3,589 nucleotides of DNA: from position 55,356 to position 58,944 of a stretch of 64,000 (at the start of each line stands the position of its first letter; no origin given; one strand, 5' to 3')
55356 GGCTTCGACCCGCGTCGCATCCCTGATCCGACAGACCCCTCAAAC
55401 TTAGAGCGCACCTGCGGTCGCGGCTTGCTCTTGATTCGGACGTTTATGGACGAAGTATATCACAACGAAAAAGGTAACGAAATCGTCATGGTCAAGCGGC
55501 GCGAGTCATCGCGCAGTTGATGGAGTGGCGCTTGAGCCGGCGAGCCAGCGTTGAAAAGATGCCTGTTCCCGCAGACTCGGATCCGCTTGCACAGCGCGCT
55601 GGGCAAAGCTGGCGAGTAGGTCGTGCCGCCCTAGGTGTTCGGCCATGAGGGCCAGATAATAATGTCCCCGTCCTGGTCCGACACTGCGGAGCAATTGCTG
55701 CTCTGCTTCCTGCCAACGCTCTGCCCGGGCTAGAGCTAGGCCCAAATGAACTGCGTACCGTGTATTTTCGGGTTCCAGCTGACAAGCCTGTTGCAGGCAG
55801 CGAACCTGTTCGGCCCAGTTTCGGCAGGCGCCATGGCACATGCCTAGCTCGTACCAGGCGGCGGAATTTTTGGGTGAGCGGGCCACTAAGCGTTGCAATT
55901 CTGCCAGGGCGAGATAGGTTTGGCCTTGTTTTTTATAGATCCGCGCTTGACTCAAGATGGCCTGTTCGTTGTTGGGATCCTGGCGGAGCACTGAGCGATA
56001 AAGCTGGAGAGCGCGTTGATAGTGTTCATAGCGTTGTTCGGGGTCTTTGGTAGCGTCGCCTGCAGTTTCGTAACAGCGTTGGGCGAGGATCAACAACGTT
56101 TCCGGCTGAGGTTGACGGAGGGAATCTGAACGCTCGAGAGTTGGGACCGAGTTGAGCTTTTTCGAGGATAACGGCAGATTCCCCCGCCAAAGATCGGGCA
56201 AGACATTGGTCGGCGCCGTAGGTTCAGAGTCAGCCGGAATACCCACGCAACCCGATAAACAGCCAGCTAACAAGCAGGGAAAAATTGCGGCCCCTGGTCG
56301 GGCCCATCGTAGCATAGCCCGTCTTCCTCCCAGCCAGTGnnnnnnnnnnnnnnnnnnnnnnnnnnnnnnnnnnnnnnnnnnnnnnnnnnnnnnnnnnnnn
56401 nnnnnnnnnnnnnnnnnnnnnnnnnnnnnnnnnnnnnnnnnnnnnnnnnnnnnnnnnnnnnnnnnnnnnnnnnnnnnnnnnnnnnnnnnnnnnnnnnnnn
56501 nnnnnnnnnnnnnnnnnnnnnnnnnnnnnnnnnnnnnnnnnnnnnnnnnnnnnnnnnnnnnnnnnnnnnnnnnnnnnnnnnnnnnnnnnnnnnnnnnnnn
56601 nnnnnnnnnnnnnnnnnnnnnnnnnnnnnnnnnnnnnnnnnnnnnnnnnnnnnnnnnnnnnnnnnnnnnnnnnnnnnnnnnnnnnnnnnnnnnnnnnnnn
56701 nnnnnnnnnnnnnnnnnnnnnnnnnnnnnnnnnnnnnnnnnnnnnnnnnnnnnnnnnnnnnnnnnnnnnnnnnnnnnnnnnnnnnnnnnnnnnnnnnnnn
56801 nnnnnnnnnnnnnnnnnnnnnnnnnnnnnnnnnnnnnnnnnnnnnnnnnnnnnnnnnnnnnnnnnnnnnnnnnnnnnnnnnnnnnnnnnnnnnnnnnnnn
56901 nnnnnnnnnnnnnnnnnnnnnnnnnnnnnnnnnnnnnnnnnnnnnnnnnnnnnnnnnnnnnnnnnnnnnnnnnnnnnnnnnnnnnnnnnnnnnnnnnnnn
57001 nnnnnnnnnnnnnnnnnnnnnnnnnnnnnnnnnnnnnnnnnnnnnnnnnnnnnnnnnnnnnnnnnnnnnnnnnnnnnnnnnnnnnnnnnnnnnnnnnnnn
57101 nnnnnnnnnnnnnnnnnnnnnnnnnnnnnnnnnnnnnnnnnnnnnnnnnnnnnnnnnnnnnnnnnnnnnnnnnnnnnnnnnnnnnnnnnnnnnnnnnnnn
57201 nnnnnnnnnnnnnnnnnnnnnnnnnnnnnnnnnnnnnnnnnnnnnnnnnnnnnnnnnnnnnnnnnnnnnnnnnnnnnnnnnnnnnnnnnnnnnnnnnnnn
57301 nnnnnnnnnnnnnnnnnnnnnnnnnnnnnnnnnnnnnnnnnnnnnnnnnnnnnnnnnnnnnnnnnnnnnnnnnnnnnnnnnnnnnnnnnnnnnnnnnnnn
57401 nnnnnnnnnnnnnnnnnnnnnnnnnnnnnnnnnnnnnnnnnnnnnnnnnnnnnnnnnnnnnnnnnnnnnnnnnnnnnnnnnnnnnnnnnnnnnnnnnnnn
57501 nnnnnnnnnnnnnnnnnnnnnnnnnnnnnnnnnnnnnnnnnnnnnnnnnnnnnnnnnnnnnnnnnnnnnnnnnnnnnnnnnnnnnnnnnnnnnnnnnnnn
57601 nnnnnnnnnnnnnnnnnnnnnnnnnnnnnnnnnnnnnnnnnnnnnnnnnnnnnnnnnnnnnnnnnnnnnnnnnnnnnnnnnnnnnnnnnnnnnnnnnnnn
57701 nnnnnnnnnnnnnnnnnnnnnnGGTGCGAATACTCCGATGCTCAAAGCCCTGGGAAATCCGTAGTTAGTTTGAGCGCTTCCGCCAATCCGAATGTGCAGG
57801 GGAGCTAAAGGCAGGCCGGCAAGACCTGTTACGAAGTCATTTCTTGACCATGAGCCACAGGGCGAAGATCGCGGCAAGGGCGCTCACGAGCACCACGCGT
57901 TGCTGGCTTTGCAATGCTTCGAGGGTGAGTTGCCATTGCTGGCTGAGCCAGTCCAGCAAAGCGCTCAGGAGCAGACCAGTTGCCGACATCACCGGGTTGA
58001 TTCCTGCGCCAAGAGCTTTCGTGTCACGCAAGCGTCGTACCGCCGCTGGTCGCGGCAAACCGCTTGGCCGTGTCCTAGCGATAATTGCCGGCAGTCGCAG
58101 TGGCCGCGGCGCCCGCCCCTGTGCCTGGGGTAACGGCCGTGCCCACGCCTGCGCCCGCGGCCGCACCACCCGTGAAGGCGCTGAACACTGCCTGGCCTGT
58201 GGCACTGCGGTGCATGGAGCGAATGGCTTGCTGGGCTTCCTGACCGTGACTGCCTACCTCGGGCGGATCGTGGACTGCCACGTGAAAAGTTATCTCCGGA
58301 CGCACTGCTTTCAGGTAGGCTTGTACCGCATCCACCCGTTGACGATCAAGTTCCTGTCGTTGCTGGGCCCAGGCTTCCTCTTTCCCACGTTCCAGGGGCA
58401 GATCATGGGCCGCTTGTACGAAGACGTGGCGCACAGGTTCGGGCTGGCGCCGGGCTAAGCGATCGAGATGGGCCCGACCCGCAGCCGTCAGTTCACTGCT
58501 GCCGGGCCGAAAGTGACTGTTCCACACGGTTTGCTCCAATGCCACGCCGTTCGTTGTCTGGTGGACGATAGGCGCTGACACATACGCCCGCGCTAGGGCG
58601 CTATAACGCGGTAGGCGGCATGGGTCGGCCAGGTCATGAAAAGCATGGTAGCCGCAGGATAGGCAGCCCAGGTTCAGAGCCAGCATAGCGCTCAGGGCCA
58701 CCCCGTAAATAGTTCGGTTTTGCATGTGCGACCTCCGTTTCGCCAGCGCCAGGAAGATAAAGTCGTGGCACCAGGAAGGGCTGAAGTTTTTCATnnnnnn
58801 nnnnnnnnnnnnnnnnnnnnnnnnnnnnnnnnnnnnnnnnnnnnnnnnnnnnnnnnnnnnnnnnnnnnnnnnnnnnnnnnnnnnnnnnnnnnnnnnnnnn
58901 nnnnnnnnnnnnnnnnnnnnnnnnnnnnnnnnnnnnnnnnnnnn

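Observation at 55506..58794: Non-canonical distal module of the Tad operon: lipoprotein, micro-ORF, AAA+ ATPase and TPR lipoprotein where tadE/F/G are expected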

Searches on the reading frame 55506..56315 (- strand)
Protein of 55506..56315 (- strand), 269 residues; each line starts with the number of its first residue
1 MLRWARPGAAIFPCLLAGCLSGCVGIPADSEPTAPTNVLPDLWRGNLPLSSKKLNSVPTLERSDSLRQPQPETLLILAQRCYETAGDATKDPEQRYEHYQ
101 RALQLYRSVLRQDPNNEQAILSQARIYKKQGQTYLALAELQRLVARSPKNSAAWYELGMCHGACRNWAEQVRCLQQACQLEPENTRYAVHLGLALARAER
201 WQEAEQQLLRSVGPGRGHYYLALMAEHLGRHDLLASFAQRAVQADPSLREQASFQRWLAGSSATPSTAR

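Call 3: search_protein_families(library=pfam, proteins=[window:55506-56315:-], max_evalue=0.01)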
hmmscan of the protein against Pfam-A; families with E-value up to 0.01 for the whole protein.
window:55506-56315:- (269 aa): 20 families
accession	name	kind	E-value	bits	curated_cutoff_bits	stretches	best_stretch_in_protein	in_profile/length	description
PF13432.12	TPR_16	-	1.3e-13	51.5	32.7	2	122-161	2-41/65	Tetratricopeptide repeat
PF14559.12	TPR_19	-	8e-12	45.8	25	1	98-155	6-62/68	Tetratricopeptide repeat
PF13428.12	TPR_14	-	7e-11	42.1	23.5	1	119-158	3-42/44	Tetratricopeptide repeat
PF13431.12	TPR_17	-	7.1e-11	41.9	24.4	1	105-137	1-33/34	Tetratricopeptide repeat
PF13414.12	TPR_11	-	1.8e-09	37.5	26.8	0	125-158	2-35/42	TPR repeat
PF07719.23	TPR_2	-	2e-09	37.3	27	0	152-184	2-34/34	Tetratricopeptide repeat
PF23914.1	TPR_CcmH_CycH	-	1.5e-07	31.9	42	1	144-203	43-102/158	Cytochrome c-type biogenesis protein H TPR domain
PF00515.34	TPR_1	-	7e-07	29.3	27.8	0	152-184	2-34/34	Tetratricopeptide repeat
PF12895.13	ANAPC3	-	1.1e-06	29.2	27.2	1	97-175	3-80/82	Anaphase-promoting complex, cyclosome, subunit 3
PF13181.12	TPR_8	-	9e-06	25.9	25.7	0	153-184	3-34/34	Tetratricopeptide repeat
PF13371.12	TPR_9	-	2.2e-05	24.8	35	1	95-152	7-64/73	Tetratricopeptide repeat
PF14561.12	TPR_20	-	2.6e-05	24.9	25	0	169-214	6-51/90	Tetratricopeptide repeat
PF13174.12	TPR_6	-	3.1e-05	24.8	26.3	0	118-149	1-32/33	Tetratricopeptide repeat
PF20308.4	TPR-S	-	9.6e-05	23.4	27.6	0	166-214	1-47/102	Tetratricopeptide Repeats-Sensor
PF01239.28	PPTA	-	0.00016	21.6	29.5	0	99-119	1-21/32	Protein prenyltransferase alpha subunit repeat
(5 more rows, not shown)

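Call 4: search_protein_families(library=ncbifam, proteins=[window:55506-56315:-], max_evalue=0.01)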
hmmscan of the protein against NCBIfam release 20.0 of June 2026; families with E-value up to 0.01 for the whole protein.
window:55506-56315:- (269 aa): 16 families
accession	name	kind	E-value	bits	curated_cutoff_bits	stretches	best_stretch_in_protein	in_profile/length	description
NF040959.1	MamA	equivalog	3.8e-13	49.3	200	1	96-209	84-197/204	magnetosome protein MamA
TIGR03939.1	PGA_TPR_OMP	equivalog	1.9e-11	42.9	366.65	1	97-199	100-202/800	poly-beta-1,6 N-acetyl-D-glucosamine export porin PgaA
TIGR02917.1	PEP_TPR_lipo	equivalog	2.9e-10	38.7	312.2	1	98-211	310-423/899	XrtA/PEP-CTERM system TPR-repeat protein PrsT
NF047558.1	TPR_END_plus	domain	5.9e-07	29.3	32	0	153-188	1-36/56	TPR end-of-group domain-containing protein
TIGR02552.1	LcrH_SycD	equivalog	9.8e-07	28.6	104.8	2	142-208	43-109/136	SycD/LcrH family type III secretion system chaperone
NF033920.0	C39_PA2778_fam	equivalog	6.7e-06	25.7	150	2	95-182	168-255/255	PA2778 family cysteine peptidase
NF007302.0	PRK09782.1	equivalog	5.2e-05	21.4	1223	1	97-206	566-667/990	phage receptor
NF007468.0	PRK10049.1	equivalog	9.7e-05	20.7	1043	1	96-198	114-215/817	poly-beta-1,6 N-acetyl-D-glucosamine export porin PgaA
NF008757.0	PRK11788.1-5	equivalog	0.00023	20.4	363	1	81-210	183-307/388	lipopolysaccharide assembly protein LapB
NF008520.0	PRK11447.1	equivalog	0.00059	17.7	858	2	42-147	559-667/1157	cellulose synthase complex outer membrane protein BcsC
NF052400.1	M48_BAM_BepA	equivalog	0.00088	18.1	570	0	87-159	345-417/483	beta-barrel assembly-enhancing protease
NF033758.1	gliding_GltE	equivalog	0.0014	17.7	225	0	101-149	138-186/411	adventurous gliding motility TPR repeat lipoprotein GltE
NF052415.1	T3SS_chap_SctY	equivalog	0.0032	18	70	1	95-161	18-83/106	type III secretion apparatus assembly chaperone SctY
TIGR02795.1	tol_pal_ybgF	equivalog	0.0043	17.6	90.1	0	97-153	53-112/119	tol-pal system protein YbgF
NF008391.2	PRK11189.1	equivalog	0.0077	15.7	250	0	125-209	73-157/297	lipoprotein NlpI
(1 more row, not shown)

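Call 50: search_solved_structures(query=window:55506-56315:-, max_evalue=0.01)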
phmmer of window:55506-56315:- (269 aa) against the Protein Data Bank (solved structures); distinct sequences matched with E-value up to 0.01: 96 (the best 60 are shown).
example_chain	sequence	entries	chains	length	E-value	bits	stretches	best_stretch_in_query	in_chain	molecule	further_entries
9qhb_A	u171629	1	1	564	8.6e-41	143.6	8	98-194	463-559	Engineered tetratricopeptide repeat protein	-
8bu0_A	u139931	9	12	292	8.8e-26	94.4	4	98-194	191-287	Consensus tetratricopeptide repeat protein | Crystal structure of an 8-repeat consensus TPR superhelix with Zinc. | Monomer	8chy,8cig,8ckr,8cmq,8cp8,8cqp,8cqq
9qhc_A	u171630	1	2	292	9.6e-22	81.1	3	98-194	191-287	Engineered tetratricopeptide repeat protein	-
7obi_A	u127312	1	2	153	1.4e-15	60.9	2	99-158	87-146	CTPR-rv4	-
9gzg_A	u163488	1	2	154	2.5e-14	56.8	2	96-194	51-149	Engineered CTPR protein with glutamic acids for conductivity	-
6vfi_B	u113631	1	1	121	2.1e-13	53.8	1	97-194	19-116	O43_dn18B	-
6v8e_A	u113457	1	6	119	7.3e-12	48.7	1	97-194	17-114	Designed protein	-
6vfh_A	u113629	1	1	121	1.6e-11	47.6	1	97-188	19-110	T33_dn10A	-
4xi0_A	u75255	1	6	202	3e-11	46.7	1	98-205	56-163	Magnetosome protein MamA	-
5lfm_A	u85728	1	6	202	3.3e-11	46.6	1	98-206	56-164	Magnetosome protein MamA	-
5lfl_A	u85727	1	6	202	3.4e-11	46.6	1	98-206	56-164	Magnetosome protein MamA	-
1na0_A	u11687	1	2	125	4.2e-11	46.2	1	97-194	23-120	designed protein CTPR3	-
3kd7_A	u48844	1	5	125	4.8e-11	46.1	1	96-194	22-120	CTPR390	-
6xt9_D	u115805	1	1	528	1.6e-10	44.3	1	99-225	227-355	Bardet-Biedl syndrome 4 protein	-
6vfj_B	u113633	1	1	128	2e-10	44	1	97-190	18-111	I53_dn5B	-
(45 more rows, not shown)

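Call 52: search_protein_families(library=padloc, proteins=[window:55506-56315:-], max_evalue=0.01)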
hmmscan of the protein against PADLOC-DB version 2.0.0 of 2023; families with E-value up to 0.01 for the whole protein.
window:55506-56315:- (269 aa): 3 families
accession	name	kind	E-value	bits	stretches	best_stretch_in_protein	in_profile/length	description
PDLC04481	PDC-M16B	-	1.9e-05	21.6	1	82-210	146-275/471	-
PDLC01101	PrimPol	-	0.0029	14.3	1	100-160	50-110/490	adaptation polymerase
PDLC04781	PDC-M71B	-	0.0078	13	0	111-187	104-185/515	-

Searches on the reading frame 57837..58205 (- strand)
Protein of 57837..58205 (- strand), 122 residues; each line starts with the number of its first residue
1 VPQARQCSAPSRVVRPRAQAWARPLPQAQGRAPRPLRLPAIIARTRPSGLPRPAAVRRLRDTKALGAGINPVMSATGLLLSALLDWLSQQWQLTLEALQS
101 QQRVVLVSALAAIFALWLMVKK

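Call 3: search_protein_families(library=pfam, proteins=[window:57837-58205:-], max_evalue=0.01)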
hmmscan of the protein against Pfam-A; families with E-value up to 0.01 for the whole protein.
window:57837-58205:- (122 aa): 0 families

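Call 4: search_protein_families(library=ncbifam, proteins=[window:57837-58205:-], max_evalue=0.01)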
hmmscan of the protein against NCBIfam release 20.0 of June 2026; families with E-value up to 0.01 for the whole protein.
window:57837-58205:- (122 aa): 0 families

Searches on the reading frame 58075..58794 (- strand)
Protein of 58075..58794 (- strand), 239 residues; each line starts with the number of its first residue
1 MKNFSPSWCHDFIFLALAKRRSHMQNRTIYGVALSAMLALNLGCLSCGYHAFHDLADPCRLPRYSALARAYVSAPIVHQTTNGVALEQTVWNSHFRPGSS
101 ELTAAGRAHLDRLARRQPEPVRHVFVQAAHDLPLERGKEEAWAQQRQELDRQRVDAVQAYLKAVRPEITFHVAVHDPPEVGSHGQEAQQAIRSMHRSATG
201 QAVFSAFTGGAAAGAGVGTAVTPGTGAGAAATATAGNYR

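Call 3: search_protein_families(library=pfam, proteins=[window:58075-58794:-], max_evalue=0.01)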
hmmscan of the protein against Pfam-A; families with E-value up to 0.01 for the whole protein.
window:58075-58794:- (239 aa): 0 families

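Call 4: search_protein_families(library=ncbifam, proteins=[window:58075-58794:-], max_evalue=0.01)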
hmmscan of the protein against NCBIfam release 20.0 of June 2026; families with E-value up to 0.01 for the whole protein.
window:58075-58794:- (239 aa): 0 families

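Call 18: find_homologous_proteins(query=window:58075-58725:-, max_evalue=0.001)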
Query window:58075-58725:- (216 aa): 7 proteins with E <= 0.001 among 7273 candidates.
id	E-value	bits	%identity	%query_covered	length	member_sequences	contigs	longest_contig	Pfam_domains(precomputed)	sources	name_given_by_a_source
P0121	2.2e-138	476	100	100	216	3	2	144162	-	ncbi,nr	ncbi:MAG: hypothetical protein RMI91_10165 [Gemmatales bacterium]|nr:hypothetical protein [Gemmatale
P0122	1.2e-102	360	78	86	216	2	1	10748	-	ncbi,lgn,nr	ncbi:MAG: hypothetical protein RMJ19_11525 [Gemmatales bacterium]|nr:hypothetical protein [Gemmatale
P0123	3.4e-91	322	79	77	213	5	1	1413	-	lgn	-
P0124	7.9e-90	318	72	85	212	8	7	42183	-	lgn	-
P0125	2.0e-88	313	64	100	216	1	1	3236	-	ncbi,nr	ncbi:hypothetical protein HRbin36_02735 [bacterium HR36]|nr:hypothetical protein HRbin36_02735 [bact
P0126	1.2e-87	311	69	83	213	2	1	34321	-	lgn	-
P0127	1.6e-87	310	69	85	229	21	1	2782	-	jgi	jgi:hypothetical protein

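Call 52: search_protein_families(library=padloc, proteins=[window:58075-58725:-], max_evalue=0.01)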
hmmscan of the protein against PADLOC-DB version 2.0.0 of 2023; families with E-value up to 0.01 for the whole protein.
window:58075-58725:- (216 aa): 0 families

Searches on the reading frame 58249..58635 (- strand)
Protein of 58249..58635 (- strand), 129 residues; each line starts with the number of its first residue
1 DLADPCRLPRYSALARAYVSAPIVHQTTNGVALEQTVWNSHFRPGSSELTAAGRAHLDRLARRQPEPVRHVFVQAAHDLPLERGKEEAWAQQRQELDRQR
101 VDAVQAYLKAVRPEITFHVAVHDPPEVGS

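Call 56: search_protein_families(library=pfam, alignment_id=A4, max_evalue=5)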
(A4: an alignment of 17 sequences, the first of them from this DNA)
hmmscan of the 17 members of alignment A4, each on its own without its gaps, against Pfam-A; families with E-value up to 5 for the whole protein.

A. member 1, seq(129 aa): 4 families
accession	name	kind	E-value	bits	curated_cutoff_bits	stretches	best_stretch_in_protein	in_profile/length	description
PF00691.25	OmpA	-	0.03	15.1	27.2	1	42-109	2-65/98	OmpA family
PF02638.21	GHL10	-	0.069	12.7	27.9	1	74-120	182-228/311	Glycosyl hydrolase-like 10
PF05564.17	Auxin_repressed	-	0.14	13.3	25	1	20-61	55-96/117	Dormancy/auxin associated protein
PF17273.7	DUF5338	-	0.18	12.4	25.9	1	88-116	5-33/69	Family of unknown function (DUF5338)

B. families by the number of members that match (of 17 scanned): 5 families
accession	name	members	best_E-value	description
PF00691.25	OmpA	5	2e-07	OmpA family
PF24482.1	XPB_C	1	0.016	XPB-like, C-terminal domain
PF02638.21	GHL10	1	0.069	Glycosyl hydrolase-like 10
PF05564.17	Auxin_repressed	1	0.14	Dormancy/auxin associated protein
PF17273.7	DUF5338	1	0.18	Family of unknown function (DUF5338)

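Call 57: search_solved_structures(query=A4, max_evalue=10, show_alignments=2)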
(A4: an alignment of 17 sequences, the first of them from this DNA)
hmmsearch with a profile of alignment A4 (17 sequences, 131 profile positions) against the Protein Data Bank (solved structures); distinct sequences matched with E-value up to 10: 1.
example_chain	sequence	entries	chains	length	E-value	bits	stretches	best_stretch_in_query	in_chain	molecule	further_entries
3onr_A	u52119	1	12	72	0.33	14.3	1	80-125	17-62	PROTEIN TRANSPORT PROTEIN SECE2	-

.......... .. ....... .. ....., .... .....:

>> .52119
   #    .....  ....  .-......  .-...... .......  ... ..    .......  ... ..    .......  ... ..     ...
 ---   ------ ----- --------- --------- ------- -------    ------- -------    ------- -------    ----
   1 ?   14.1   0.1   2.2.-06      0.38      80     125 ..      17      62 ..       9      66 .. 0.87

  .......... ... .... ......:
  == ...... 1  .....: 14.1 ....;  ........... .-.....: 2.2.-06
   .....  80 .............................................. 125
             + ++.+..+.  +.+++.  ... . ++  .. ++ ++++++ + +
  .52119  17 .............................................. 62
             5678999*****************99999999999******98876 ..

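Call 88: search_protein_families(library=ncbifam, alignment_id=A4, max_evalue=5)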
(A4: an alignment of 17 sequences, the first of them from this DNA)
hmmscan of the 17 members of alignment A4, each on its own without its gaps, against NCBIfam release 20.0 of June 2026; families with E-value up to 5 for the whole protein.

A. member 1, seq(129 aa): 1 family
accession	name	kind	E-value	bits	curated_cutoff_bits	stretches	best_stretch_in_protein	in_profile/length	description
TIGR03789.1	pdsO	hypoth_equivalog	0.067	12.9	152.2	1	30-109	134-204/243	sortase-associated OmpA-like protein PdsO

B. families by the number of members that match (of 17 scanned): 6 families
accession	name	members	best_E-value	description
NF045787.1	OmpABordt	2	0.007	outer membrane protein OmpA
TIGR03789.1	pdsO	2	0.066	sortase-associated OmpA-like protein PdsO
NF009700.0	PRK13226.1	1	0.035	phosphoglycolate phosphatase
TIGR01449.2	PGP_bact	1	0.084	phosphoglycolate phosphatase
NF053611.1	YiaD_Gzip_OmpA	1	0.084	YiaD family glycine zipper/OmpA-like lipoprotein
NF008925.0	PRK12285.1-2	1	0.15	tryptophan--tRNA ligase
